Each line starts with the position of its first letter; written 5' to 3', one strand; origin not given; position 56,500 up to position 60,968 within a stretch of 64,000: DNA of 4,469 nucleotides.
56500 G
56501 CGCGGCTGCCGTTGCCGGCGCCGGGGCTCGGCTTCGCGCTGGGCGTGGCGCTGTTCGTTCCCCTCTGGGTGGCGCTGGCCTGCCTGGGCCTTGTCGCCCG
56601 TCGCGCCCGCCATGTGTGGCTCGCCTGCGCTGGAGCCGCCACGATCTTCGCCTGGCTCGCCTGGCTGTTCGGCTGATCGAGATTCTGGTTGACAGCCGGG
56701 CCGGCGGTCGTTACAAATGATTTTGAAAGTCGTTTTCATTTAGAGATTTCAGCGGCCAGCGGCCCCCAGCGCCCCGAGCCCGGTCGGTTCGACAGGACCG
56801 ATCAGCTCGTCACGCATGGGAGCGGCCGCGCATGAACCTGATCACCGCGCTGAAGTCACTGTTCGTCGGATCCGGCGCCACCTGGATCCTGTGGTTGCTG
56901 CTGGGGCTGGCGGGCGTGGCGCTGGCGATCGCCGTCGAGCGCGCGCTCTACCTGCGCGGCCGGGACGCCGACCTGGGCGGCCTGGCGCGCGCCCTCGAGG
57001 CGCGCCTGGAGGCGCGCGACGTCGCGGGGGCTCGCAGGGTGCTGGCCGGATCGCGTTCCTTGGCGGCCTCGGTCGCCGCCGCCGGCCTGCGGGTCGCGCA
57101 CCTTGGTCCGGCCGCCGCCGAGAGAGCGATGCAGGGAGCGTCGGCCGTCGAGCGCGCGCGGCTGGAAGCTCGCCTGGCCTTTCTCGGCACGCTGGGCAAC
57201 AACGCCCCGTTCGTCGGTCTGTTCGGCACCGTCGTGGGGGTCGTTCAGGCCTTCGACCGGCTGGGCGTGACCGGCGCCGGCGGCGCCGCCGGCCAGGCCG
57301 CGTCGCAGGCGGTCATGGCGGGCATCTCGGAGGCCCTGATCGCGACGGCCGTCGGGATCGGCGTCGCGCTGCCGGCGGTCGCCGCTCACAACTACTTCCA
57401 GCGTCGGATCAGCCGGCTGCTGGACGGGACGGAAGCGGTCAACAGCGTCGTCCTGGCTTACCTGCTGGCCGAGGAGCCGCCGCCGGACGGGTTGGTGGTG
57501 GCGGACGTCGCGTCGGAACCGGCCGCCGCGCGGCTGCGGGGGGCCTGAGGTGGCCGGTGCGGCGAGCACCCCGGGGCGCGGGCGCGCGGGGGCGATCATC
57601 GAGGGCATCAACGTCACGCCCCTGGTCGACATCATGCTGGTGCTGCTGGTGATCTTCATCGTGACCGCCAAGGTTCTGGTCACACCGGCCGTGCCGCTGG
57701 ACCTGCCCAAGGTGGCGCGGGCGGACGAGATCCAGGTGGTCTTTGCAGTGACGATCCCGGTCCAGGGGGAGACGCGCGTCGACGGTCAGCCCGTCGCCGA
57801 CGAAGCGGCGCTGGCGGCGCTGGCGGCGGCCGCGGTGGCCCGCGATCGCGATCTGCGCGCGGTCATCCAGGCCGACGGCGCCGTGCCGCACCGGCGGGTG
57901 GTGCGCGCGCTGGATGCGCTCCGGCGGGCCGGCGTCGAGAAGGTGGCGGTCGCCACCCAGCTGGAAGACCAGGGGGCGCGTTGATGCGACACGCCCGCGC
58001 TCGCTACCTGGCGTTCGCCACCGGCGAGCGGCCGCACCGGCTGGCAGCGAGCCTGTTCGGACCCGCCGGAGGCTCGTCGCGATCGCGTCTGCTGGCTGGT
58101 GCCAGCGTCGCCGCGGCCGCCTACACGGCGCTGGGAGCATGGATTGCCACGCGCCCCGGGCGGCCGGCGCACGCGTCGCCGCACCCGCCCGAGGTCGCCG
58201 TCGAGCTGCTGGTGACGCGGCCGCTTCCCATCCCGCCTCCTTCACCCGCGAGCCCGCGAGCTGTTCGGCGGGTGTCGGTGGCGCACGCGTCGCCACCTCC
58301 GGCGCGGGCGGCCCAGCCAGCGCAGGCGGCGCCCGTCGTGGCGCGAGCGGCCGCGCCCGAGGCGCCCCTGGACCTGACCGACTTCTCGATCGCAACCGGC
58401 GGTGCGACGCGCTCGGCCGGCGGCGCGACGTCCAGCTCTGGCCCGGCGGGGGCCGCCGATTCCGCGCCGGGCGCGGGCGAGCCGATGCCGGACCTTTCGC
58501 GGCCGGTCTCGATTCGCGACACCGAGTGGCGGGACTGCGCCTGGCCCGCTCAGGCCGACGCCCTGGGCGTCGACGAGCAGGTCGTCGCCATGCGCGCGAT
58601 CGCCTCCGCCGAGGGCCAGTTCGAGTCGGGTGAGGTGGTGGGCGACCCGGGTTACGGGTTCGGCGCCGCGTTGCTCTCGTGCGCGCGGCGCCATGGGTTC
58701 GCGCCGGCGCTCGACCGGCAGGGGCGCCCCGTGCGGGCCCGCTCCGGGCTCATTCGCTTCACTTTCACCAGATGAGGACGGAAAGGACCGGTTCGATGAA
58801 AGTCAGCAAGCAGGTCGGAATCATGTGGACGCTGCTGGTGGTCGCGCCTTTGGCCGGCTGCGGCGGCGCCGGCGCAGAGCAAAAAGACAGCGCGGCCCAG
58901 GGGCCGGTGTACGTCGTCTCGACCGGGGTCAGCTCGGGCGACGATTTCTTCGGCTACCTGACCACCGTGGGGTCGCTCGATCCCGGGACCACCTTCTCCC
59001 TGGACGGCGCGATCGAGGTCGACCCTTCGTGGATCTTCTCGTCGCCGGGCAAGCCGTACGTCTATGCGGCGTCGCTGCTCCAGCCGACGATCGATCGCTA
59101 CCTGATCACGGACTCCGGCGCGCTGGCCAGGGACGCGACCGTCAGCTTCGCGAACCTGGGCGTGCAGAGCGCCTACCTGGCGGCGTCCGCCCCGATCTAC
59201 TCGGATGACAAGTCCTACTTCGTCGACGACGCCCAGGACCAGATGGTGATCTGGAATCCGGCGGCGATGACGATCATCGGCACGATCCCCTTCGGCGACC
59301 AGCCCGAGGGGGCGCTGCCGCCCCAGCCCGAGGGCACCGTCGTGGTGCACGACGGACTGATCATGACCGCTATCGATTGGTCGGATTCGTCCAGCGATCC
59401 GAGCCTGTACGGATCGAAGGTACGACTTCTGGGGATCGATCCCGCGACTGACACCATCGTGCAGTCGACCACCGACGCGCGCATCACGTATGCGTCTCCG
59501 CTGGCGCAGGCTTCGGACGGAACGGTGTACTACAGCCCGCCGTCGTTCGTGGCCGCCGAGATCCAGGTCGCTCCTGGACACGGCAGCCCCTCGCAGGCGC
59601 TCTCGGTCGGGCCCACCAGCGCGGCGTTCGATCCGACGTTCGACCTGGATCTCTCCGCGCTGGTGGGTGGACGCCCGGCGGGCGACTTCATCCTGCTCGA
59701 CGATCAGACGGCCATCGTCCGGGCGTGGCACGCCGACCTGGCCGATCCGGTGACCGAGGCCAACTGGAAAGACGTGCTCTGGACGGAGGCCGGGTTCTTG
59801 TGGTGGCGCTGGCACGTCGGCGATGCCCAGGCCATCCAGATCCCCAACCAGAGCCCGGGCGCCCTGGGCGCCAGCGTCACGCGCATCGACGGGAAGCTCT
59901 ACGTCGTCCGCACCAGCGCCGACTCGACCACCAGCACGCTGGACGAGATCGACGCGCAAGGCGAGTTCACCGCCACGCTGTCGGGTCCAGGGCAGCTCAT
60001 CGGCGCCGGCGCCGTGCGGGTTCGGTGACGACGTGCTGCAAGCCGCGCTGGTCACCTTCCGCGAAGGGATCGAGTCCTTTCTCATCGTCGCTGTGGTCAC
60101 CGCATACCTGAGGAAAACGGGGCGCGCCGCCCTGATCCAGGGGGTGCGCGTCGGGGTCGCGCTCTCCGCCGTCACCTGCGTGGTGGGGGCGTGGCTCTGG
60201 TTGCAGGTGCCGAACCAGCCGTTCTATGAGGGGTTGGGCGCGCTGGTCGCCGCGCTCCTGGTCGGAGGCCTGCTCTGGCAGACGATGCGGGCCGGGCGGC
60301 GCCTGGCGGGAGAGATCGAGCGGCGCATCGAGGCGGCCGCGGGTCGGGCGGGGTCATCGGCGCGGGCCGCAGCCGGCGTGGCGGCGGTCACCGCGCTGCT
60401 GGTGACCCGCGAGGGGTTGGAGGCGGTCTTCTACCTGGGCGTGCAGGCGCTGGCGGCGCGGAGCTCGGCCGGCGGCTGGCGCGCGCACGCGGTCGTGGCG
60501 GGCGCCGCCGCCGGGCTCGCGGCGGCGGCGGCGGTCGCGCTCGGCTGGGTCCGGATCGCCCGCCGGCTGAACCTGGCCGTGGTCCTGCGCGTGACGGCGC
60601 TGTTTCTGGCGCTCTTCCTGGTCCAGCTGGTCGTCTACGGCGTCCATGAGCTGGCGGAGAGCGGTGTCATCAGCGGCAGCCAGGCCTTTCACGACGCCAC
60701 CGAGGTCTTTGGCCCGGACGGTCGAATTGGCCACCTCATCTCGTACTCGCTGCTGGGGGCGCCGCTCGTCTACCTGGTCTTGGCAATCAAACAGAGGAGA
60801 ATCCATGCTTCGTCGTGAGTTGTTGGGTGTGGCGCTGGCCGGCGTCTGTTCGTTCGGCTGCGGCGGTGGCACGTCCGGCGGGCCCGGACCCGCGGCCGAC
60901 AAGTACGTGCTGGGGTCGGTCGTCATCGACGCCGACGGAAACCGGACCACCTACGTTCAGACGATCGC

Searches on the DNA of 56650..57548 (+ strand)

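Call 20: search_rna_families(source=window, start=56650, end=56900, threshold=evalue, max_evalue=10)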
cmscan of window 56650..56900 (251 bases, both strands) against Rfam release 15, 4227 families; matches with E-value up to 10: 2.
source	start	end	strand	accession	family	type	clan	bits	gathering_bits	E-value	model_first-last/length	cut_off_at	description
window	56653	56711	-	RF01944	mir-2518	Gene; miRNA;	-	15.1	61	2.1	1-67/67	no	mir-2518 microRNA precursor family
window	56680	56698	+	RF02129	GNAS-AS1_3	Gene; lncRNA;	-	10.3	42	6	20-38/38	no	GNAS antisense RNA 1 conserved region 3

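Call 67: search_rna_families(source=L011, start=7400, end=16750, threshold=evalue, max_evalue=1)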
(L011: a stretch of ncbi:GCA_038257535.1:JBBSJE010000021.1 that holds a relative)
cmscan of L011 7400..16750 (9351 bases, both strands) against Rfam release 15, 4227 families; matches with E-value up to 1: 1.
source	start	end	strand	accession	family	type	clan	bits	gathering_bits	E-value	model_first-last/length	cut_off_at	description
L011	9454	9522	+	RF02631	Hrs13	Gene; sRNA;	-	18.6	52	0.75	1-82/82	no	Hfq-regulated sRNA 13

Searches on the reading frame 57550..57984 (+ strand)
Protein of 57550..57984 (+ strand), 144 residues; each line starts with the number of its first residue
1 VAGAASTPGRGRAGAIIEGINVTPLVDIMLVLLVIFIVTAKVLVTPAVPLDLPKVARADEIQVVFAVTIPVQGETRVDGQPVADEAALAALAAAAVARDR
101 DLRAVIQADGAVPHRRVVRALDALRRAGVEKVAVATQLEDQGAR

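Call 6: search_protein_families(library=pfam, proteins=[window:57550-57984:+], max_evalue=0.01)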
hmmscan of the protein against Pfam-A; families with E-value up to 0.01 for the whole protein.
window:57550-57984:+ (144 aa): 1 family
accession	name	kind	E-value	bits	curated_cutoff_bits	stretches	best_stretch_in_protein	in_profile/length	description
PF02472.21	ExbD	-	3.7e-24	85.7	25.4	1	19-137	7-126/128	Biopolymer transport protein ExbD/TolR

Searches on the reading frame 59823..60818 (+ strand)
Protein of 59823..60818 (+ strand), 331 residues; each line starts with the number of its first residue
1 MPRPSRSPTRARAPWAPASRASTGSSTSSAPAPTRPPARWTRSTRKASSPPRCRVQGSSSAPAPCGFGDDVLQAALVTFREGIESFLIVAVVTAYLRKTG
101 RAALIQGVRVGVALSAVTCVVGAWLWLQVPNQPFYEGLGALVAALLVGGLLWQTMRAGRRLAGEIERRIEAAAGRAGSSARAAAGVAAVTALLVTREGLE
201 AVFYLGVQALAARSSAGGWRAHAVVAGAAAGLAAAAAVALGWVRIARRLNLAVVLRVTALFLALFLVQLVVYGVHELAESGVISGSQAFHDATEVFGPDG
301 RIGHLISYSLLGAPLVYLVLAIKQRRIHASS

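Call 6: search_protein_families(library=pfam, proteins=[window:59823-60818:+], max_evalue=0.01)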
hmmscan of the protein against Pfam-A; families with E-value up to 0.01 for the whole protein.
window:59823-60818:+ (331 aa): 1 family
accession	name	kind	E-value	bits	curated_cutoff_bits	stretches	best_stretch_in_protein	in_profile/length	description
PF03239.20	FTR1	-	1.2e-18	67.9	25.3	1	72-281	2-213/284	Iron permease FTR1 family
